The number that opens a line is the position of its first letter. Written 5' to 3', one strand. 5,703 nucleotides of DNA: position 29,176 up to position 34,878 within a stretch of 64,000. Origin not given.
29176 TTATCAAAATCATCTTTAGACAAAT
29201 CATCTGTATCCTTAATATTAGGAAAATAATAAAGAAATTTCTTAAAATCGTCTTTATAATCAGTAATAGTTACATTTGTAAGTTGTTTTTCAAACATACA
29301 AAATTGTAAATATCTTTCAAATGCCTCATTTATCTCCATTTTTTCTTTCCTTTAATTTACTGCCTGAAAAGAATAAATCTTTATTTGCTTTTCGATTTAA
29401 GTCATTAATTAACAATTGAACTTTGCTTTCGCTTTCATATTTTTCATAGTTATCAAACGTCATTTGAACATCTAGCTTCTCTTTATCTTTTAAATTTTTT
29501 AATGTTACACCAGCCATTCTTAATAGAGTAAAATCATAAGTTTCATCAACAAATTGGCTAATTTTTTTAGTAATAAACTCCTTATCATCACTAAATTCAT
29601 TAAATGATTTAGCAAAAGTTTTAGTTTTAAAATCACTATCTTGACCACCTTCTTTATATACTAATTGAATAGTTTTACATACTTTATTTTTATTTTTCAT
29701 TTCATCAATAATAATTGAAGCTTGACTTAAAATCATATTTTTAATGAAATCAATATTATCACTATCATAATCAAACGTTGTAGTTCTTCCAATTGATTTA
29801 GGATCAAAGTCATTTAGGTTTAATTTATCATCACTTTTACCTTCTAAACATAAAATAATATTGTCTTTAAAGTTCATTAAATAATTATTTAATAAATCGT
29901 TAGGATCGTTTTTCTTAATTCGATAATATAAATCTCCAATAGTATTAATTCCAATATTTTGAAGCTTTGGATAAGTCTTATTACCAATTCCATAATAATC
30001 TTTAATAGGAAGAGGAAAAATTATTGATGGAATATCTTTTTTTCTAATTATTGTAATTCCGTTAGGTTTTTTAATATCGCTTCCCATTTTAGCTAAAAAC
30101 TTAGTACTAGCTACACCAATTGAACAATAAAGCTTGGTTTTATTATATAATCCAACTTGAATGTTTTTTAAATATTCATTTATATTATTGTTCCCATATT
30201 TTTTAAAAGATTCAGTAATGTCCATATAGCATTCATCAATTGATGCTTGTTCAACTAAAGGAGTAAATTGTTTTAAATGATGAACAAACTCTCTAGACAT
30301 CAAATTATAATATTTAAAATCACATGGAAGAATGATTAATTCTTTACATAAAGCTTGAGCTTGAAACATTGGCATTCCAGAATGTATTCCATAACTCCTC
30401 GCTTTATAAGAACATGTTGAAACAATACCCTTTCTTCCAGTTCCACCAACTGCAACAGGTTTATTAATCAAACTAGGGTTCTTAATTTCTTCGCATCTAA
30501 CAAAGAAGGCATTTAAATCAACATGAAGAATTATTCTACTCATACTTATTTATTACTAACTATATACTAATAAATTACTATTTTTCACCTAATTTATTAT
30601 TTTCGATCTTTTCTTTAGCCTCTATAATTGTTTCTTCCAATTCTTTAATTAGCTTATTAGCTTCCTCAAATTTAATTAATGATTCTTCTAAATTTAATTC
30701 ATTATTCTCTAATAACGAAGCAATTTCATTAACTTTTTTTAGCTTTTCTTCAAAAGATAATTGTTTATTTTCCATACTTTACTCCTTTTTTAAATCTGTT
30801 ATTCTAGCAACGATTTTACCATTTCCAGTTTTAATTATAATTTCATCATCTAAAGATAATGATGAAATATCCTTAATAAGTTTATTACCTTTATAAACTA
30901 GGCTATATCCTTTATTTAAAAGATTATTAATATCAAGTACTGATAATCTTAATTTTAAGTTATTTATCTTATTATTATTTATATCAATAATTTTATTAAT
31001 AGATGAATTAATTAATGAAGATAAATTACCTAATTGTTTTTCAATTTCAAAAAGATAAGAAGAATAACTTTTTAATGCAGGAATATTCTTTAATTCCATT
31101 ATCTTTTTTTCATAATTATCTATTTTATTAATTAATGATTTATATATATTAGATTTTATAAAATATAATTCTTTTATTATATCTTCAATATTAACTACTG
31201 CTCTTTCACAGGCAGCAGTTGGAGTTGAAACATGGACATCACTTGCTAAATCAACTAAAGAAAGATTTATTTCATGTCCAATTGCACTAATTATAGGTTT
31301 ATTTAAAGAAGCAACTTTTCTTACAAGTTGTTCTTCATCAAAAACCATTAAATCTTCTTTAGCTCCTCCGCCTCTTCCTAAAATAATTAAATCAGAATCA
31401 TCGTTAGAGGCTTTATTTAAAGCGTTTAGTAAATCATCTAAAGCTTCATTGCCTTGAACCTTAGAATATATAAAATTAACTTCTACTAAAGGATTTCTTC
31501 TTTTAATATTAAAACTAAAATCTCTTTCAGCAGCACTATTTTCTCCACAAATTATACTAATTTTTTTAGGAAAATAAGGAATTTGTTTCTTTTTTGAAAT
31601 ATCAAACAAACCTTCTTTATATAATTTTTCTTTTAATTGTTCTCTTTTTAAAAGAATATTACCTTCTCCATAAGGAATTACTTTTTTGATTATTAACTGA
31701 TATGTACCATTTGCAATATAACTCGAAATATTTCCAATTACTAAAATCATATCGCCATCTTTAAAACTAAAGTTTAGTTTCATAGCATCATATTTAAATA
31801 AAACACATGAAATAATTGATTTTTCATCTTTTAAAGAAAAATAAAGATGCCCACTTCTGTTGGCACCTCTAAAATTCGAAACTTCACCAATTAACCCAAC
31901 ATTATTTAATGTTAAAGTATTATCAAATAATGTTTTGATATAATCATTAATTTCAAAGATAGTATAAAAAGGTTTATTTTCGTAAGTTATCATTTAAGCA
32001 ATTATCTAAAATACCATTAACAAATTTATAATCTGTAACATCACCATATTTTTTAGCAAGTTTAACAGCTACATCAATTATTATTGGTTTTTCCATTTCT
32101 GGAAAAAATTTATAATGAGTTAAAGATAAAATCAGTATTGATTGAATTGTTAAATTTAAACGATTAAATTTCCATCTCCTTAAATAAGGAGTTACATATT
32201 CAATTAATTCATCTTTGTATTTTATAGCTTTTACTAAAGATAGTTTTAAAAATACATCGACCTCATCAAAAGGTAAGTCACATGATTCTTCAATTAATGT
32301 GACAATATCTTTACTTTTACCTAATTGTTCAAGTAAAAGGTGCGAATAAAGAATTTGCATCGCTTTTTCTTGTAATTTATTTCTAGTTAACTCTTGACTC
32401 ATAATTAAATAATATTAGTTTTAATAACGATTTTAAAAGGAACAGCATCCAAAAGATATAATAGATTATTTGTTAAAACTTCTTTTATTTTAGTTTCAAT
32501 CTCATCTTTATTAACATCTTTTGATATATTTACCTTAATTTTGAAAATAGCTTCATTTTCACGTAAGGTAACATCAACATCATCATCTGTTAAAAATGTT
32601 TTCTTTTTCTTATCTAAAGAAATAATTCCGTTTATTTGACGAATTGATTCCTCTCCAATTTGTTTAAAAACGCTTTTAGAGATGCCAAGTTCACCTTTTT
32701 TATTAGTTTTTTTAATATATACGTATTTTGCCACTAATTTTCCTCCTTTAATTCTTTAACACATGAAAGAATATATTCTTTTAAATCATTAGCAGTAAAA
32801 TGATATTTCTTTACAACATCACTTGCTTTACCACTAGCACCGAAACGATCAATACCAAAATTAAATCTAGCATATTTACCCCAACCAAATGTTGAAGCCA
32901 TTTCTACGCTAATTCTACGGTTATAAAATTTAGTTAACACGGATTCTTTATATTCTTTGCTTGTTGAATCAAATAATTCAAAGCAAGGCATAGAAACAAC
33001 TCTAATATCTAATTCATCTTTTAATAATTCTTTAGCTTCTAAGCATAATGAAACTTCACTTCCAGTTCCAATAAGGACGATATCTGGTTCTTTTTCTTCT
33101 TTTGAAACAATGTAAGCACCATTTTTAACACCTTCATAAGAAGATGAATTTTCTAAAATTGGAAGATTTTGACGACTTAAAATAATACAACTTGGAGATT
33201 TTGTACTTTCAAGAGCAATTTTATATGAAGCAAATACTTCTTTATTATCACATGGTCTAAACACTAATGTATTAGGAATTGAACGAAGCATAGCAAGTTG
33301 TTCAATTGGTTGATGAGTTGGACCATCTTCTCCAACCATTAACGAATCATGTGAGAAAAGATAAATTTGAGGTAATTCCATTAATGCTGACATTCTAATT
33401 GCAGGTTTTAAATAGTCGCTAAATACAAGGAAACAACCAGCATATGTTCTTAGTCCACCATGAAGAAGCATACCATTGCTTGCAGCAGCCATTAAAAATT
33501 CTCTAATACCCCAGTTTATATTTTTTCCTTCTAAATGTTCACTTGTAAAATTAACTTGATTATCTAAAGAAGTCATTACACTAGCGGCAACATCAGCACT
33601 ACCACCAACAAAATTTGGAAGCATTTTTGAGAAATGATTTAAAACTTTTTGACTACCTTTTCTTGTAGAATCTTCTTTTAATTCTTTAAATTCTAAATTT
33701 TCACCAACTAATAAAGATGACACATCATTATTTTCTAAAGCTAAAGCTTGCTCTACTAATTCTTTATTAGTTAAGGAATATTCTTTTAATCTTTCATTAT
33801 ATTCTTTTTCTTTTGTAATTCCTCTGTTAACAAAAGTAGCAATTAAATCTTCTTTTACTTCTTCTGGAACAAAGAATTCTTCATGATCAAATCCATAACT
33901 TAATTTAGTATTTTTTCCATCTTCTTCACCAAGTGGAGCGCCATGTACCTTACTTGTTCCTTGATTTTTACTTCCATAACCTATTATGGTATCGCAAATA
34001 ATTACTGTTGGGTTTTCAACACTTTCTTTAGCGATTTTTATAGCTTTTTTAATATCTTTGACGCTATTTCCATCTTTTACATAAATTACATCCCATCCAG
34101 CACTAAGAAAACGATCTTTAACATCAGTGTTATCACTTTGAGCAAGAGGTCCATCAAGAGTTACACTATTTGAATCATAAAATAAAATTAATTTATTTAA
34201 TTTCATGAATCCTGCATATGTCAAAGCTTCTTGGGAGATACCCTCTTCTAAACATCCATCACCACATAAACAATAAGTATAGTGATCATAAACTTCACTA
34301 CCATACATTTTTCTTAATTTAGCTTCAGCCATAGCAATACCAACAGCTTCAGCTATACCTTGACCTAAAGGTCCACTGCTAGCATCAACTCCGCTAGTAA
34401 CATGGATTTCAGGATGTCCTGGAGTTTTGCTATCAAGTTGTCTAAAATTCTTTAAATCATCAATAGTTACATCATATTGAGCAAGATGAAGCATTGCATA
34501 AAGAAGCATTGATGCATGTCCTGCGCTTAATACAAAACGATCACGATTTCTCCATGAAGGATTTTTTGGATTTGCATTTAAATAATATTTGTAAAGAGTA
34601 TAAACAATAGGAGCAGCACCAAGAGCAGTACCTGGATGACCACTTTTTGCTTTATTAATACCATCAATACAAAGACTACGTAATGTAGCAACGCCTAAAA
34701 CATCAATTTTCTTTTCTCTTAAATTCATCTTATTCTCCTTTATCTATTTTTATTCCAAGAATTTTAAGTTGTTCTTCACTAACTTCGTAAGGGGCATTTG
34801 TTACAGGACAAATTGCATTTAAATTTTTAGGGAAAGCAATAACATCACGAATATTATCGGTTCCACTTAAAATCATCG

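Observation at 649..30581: Six intergenic arrays of the hexamer TTAGTA phased at exactly 11 bp, each co-oriented with the adjacent transcription unit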

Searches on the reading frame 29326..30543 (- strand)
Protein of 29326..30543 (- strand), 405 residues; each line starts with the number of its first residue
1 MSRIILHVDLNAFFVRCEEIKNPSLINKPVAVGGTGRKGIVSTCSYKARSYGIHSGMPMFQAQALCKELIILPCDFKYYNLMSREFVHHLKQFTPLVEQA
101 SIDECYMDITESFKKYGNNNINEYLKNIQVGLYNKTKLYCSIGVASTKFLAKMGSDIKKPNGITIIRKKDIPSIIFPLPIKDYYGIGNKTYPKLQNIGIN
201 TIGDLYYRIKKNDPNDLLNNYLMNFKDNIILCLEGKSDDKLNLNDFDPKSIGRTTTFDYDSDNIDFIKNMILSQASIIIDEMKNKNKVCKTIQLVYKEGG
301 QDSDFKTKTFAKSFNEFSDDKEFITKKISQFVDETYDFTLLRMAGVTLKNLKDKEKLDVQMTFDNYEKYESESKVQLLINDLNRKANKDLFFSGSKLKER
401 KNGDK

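Call 11: search_protein_families(library=ncbifam, proteins=[window:29326-30543:-])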
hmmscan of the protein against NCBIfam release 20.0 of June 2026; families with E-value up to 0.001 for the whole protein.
window:29326-30543:- (405 aa): 10 families
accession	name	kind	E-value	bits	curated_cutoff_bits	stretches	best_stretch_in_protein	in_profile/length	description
NF002492.0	PRK01810.1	equivalog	4.2e-92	309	399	1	2-402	9-400/412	DNA polymerase IV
NF010731.0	PRK14133.1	equivalog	2.9e-78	263.6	362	1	1-366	1-349/352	DNA polymerase IV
NF002882.0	PRK03348.1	equivalog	4.6e-74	249.9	389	1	2-373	4-366/461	DNA polymerase IV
NF002677.0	PRK02406.1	equivalog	3.1e-70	237.1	256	1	2-359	5-351/357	DNA polymerase IV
NF002751.0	PRK02794.1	equivalog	2.7e-64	217.6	371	1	5-401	40-422/425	DNA polymerase IV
NF002848.0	PRK03103.1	subfamily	5.4e-60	203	381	1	1-375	2-373/410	DNA polymerase IV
NF002883.0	PRK03352.1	equivalog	1.1e-54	186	330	1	1-351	3-342/347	DNA polymerase IV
NF003015.0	PRK03858.1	subfamily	3.3e-51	174.6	367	1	5-384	9-373/399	DNA polymerase IV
NF002292.0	PRK01216.1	equivalog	1.2e-47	162.6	339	1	4-359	2-347/351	DNA polymerase IV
NF002955.0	PRK03609.1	subfamily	9.2e-30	103.9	431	1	7-398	4-397/422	translesion error-prone DNA polymerase V subunit UmuC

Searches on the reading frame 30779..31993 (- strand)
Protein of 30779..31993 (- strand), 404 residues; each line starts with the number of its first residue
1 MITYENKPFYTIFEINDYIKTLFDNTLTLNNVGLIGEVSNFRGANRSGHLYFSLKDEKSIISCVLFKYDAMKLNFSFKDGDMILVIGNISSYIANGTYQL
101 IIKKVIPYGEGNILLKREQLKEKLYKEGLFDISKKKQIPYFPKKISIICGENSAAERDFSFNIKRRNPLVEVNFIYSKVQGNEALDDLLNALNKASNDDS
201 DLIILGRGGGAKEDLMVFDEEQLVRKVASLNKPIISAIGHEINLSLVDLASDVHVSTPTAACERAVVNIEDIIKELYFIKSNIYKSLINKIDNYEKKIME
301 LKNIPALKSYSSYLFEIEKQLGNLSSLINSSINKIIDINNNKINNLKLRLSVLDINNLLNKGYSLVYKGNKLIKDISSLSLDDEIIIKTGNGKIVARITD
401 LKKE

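Call 11: search_protein_families(library=ncbifam, proteins=[window:30779-31993:-])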
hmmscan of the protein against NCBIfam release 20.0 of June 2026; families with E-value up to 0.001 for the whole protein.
window:30779-31993:- (404 aa): 1 family
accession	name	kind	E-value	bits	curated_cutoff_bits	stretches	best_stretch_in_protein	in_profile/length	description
TIGR00237.1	xseA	equivalog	3.9e-113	378.5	180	1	12-398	2-388/389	exodeoxyribonuclease VII large subunit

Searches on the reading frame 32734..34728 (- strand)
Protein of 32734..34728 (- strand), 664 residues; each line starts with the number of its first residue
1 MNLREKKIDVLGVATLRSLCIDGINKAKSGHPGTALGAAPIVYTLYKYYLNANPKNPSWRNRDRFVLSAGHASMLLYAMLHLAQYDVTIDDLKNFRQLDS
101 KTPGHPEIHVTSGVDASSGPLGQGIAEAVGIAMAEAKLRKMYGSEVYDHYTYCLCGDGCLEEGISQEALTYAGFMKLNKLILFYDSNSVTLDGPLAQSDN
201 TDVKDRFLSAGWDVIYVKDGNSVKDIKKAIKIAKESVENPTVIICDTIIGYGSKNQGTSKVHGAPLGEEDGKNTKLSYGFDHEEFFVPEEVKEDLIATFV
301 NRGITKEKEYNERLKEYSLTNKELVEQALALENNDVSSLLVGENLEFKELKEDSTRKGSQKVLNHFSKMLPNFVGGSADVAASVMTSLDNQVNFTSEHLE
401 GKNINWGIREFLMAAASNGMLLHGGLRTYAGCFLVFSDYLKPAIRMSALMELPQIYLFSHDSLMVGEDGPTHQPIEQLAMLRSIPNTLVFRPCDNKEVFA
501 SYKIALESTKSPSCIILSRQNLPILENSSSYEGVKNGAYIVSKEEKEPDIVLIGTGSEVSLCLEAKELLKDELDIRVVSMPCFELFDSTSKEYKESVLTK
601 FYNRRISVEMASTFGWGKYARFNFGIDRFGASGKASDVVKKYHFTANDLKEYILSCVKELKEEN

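Call 58: search_protein_families(library=ncbifam, proteins=[window:32734-34728:-], max_evalue=1e-20)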
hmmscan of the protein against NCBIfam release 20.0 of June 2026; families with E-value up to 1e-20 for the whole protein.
window:32734-34728:- (664 aa): 5 families
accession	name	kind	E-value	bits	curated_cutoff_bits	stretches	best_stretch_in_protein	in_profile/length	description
TIGR00232.1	tktlase_bact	equivalog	4.6e-242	805.1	682.25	1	13-651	4-647/654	transketolase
NF004558.0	PRK05899.2-4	equivalog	1e-211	704.8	788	1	9-656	3-649/651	transketolase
NF004559.0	PRK05899.2-5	equivalog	1.5e-78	264.6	488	1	14-584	23-540/627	transketolase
NF004556.0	PRK05899.2-2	equivalog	1.1e-55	189.1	575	1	21-282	29-280/639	transketolase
TIGR00204.1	dxs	equivalog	4.8e-21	74.9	465.95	0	463-581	413-529/616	1-deoxy-D-xylulose-5-phosphate synthase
